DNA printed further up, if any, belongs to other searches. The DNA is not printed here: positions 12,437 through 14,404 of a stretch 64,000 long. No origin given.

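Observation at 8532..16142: Aromatic-acid processing cluster with two unrelated diiron oxygenase scaffolds and a stand-alone DhbE-like adenylase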

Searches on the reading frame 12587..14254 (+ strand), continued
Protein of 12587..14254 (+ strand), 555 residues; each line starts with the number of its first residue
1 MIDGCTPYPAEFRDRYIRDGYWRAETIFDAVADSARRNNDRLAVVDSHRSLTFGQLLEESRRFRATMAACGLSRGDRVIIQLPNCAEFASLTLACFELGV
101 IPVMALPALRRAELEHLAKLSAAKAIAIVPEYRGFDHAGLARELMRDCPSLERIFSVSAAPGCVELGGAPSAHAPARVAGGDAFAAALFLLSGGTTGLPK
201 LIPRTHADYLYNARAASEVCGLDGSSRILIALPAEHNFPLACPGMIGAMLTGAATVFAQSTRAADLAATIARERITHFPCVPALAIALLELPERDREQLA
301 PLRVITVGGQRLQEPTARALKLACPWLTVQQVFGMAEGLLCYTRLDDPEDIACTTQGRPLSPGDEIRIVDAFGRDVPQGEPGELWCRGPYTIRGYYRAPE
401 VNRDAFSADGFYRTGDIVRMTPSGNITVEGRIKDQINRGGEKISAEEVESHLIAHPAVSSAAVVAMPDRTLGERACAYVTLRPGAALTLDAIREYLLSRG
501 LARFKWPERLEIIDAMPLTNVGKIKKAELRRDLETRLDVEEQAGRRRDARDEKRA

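Call 25: search_solved_structures(query=window:12587-14254:+, max_evalue=1e-120, show_alignments=5)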
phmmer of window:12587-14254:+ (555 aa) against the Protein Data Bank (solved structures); distinct sequences matched with E-value up to 1e-120: 5.
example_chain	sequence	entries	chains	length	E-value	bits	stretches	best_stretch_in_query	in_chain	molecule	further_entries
6e8o_A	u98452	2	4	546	1.2e-158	532.6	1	1-539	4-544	2,3-dihydroxybenzoate-AMP ligase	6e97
5wm2_A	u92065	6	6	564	6.4e-154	517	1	1-541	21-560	Salicylate-AMP ligase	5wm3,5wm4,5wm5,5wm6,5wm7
7tyb_A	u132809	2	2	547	3.7e-146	491.4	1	2-538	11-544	Pyochelin biosynthesis protein PchD | Pyochelin biosynthesis salicyl-AMP ligase PchD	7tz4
1md9_A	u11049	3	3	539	1.7e-143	482.6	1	1-536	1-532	2,3-dihydroxybenzoate-AMP ligase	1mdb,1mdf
5kei_A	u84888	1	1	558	5.8e-131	441.2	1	2-532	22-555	2,3-dihydroxybenzoate-AMP ligase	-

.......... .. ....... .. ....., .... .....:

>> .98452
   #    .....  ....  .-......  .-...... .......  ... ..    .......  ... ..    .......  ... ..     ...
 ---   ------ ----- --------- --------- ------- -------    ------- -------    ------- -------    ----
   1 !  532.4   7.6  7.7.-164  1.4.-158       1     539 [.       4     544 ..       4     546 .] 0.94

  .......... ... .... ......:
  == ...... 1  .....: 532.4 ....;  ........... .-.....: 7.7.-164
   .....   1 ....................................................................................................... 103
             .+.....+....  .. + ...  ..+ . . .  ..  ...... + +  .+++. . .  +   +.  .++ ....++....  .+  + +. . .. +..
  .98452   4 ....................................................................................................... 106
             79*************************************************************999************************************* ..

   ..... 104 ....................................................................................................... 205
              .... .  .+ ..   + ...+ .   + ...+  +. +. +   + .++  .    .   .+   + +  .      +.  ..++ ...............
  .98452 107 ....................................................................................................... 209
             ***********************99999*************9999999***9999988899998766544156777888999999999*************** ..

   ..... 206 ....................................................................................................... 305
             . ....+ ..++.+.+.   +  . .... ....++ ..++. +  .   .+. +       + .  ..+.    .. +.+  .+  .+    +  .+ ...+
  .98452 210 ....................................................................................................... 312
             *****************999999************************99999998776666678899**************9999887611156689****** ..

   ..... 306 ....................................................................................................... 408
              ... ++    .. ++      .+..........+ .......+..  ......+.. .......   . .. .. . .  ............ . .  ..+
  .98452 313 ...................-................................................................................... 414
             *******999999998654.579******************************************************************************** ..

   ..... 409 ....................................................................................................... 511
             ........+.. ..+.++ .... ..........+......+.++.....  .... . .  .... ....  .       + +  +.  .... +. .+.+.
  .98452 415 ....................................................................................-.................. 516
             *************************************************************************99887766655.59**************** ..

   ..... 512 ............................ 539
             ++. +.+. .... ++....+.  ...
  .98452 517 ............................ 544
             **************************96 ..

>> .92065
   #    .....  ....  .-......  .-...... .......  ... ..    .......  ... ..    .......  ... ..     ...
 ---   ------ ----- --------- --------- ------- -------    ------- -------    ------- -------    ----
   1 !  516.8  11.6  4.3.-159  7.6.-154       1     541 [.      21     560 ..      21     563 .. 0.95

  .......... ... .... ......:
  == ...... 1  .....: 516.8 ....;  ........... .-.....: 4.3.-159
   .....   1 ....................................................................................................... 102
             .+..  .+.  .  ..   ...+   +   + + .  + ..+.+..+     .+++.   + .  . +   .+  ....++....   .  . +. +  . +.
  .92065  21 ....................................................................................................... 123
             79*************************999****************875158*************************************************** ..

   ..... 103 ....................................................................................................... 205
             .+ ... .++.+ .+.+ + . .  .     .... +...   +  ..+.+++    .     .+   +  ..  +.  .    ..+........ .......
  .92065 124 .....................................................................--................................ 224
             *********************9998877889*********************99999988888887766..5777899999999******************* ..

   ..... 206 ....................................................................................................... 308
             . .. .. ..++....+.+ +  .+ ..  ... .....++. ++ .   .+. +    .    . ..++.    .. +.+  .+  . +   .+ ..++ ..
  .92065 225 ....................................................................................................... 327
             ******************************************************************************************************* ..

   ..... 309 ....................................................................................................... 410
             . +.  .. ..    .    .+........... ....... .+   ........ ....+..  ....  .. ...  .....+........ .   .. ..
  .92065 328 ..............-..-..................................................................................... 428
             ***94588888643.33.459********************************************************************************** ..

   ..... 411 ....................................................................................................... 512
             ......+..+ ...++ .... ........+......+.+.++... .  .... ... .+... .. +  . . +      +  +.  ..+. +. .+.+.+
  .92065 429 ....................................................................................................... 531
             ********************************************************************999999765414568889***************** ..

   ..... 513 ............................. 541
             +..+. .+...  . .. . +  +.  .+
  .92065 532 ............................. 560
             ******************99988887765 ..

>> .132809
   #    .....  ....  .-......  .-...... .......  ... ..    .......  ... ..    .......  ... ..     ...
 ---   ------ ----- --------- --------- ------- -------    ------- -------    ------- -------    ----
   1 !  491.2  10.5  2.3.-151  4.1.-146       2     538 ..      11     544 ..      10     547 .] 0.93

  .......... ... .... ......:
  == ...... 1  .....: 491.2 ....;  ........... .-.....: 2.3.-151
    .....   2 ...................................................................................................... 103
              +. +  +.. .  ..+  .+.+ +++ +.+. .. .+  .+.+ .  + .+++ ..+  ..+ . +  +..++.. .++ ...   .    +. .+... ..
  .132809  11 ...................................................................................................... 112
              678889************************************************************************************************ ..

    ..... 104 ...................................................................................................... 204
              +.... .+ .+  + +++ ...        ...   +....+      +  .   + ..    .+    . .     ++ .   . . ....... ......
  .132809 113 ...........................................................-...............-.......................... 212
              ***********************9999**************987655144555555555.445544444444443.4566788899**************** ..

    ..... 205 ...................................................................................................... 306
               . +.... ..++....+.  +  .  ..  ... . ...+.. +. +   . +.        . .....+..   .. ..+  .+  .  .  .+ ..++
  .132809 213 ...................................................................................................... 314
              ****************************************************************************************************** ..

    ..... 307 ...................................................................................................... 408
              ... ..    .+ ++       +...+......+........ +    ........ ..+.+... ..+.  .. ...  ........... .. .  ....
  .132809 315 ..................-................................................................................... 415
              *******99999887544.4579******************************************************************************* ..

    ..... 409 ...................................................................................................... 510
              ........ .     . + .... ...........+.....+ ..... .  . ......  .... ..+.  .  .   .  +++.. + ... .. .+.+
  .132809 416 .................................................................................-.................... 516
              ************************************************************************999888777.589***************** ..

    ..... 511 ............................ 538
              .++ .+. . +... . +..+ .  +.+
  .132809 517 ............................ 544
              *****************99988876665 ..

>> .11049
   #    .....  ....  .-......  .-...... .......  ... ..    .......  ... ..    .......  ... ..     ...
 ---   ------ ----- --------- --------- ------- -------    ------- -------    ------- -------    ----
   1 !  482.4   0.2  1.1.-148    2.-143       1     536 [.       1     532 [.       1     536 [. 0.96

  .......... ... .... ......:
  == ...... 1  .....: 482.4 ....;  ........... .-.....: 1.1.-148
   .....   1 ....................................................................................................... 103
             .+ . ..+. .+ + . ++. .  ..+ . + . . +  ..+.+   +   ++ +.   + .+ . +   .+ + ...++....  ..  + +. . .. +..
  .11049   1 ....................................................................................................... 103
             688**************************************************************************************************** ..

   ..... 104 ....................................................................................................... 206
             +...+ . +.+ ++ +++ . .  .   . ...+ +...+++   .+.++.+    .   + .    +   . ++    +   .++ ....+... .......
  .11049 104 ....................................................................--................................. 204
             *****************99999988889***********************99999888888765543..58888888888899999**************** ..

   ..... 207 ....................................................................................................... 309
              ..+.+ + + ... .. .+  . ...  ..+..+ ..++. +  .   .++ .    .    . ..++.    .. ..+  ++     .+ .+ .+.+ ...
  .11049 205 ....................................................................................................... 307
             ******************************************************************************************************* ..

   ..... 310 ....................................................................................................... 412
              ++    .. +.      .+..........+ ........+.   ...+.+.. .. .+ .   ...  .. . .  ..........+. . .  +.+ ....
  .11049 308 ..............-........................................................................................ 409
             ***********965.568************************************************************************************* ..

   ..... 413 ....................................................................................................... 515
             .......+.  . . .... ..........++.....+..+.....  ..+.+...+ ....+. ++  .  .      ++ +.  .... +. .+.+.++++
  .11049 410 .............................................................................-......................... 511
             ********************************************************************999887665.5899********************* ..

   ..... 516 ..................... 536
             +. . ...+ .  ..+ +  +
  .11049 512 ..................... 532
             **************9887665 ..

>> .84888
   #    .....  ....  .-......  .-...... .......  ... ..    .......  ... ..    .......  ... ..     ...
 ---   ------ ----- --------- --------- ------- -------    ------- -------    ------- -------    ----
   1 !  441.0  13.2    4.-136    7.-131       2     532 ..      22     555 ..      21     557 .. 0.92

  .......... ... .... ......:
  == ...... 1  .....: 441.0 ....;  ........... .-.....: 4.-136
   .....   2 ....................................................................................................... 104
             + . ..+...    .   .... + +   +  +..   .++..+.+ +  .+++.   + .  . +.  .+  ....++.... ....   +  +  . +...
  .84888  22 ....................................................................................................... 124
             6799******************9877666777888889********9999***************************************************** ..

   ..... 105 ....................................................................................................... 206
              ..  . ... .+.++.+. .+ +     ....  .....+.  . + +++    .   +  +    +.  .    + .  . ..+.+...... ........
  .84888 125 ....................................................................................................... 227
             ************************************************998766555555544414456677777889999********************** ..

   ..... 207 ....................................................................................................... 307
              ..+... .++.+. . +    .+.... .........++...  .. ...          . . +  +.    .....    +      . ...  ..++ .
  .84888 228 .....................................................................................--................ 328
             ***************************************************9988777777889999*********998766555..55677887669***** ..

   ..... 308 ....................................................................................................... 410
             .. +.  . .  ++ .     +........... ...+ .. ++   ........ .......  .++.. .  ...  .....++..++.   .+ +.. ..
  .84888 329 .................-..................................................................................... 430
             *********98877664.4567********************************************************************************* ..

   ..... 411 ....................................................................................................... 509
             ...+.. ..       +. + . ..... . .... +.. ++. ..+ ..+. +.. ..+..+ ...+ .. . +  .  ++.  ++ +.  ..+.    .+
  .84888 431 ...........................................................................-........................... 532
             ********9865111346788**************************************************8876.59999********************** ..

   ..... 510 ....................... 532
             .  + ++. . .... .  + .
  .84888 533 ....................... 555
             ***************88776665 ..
